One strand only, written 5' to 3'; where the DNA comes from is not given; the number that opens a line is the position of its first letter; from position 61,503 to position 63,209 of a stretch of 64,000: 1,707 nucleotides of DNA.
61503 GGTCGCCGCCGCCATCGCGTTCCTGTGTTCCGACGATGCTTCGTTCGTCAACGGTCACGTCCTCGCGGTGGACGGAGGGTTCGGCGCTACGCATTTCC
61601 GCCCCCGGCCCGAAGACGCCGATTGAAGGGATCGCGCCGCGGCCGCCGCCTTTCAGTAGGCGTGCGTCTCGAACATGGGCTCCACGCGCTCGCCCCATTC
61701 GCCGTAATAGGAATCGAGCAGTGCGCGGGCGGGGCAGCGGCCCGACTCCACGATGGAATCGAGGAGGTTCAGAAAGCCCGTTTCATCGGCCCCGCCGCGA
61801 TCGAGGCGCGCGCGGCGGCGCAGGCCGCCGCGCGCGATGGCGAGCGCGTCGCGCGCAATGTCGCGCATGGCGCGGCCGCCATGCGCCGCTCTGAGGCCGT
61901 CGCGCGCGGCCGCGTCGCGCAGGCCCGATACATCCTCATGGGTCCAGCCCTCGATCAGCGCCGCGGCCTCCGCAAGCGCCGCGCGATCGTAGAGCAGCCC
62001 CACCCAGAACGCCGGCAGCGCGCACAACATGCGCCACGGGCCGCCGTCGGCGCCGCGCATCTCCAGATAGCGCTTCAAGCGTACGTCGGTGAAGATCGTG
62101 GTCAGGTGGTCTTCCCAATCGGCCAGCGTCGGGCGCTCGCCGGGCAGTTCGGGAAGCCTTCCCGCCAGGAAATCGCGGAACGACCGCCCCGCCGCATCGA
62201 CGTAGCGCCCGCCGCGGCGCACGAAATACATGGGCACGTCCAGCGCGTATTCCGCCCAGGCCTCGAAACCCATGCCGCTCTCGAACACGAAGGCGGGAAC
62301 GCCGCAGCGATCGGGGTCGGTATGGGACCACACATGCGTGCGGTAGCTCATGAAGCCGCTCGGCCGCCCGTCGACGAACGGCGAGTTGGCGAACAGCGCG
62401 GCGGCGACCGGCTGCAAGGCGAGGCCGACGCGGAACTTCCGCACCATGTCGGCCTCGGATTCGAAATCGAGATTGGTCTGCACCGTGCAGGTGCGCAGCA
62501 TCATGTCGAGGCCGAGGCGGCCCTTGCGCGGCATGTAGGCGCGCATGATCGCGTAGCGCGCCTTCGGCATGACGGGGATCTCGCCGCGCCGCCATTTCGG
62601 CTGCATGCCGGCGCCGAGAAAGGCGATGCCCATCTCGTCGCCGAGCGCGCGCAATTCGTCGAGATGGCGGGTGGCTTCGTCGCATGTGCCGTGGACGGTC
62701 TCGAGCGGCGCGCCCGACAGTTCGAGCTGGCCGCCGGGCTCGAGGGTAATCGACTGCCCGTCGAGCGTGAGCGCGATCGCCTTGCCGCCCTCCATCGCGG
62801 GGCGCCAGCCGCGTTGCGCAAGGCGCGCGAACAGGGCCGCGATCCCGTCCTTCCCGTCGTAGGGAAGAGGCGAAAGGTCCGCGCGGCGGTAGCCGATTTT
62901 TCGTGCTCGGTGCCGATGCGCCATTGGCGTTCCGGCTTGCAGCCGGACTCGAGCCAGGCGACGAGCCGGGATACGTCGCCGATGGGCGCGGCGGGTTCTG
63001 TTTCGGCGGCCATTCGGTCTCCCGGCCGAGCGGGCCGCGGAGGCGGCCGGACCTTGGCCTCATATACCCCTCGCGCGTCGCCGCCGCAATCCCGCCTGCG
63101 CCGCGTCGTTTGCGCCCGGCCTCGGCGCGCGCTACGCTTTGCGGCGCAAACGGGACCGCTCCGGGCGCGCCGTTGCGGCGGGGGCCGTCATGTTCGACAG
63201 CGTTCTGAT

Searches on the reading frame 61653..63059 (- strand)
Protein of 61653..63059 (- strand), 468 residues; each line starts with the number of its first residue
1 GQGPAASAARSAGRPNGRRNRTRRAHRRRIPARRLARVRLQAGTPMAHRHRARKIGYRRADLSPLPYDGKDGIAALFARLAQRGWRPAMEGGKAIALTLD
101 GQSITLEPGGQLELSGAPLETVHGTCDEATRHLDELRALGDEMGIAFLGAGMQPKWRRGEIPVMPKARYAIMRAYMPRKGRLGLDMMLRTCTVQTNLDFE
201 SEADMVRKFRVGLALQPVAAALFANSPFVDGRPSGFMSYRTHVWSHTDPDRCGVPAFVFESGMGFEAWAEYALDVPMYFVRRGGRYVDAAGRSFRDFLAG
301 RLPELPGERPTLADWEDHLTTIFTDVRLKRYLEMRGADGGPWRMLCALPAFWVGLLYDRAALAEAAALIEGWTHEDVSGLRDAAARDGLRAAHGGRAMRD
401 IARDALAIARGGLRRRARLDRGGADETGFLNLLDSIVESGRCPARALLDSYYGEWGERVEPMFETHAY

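Call 49: search_protein_families(library=pfam, proteins=[window:61653-63059:-], max_evalue=0.00001)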
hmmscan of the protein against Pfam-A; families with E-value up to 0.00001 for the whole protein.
window:61653-63059:- (468 aa): 1 family
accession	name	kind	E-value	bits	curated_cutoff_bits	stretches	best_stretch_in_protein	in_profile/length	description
PF04107.18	GCS2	-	1.8e-89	300.4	21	1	82-366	17-284/291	Glutamate-cysteine ligase family 2(GCS2)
